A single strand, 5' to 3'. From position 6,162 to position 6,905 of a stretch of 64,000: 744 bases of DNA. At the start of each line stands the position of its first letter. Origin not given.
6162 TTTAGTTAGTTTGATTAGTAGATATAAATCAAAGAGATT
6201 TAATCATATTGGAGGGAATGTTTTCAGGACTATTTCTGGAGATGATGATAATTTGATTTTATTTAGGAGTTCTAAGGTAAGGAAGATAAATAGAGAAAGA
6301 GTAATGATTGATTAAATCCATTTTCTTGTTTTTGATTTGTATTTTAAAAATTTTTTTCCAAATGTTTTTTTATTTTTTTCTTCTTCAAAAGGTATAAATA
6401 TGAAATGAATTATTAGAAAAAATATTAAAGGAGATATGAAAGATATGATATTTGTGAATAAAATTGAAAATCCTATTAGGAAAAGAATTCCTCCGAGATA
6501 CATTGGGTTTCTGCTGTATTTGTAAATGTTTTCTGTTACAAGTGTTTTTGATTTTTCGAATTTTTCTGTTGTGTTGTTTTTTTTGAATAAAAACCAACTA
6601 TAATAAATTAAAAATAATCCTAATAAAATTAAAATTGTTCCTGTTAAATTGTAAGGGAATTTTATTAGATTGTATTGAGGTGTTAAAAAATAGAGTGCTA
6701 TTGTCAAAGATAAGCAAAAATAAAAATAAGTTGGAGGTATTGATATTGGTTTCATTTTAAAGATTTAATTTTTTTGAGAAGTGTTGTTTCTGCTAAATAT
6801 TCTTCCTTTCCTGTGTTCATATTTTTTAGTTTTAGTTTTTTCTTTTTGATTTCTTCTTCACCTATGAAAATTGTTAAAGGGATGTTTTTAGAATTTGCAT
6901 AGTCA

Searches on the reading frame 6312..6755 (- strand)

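Call 83: search_protein_families(library=pfam, proteins=[window:6312-6755:-], max_evalue=0.001)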
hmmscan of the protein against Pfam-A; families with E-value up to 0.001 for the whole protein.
window:6312-6755:- (147 aa): 5 families
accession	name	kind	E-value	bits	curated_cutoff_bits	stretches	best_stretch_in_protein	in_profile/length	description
PF04191.18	PEMT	-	8.8e-14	52.3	25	1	37-134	4-104/105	Phospholipid methyltransferase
PF06966.17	DUF1295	-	1.4e-06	28.4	20.4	1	15-143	101-235/235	Protein of unknown function (DUF1295)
PF06084.16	Cytomega_TRL10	-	8.5e-05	23.1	20.2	0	105-145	63-104/149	Cytomegalovirus TRL10 protein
PF04140.19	ICMT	-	0.00012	22.9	24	1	65-125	28-90/95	Isoprenylcysteine carboxyl methyltransferase (ICMT) family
PF06271.18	RDD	-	0.00087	20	24.1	0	90-140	21-81/137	RDD family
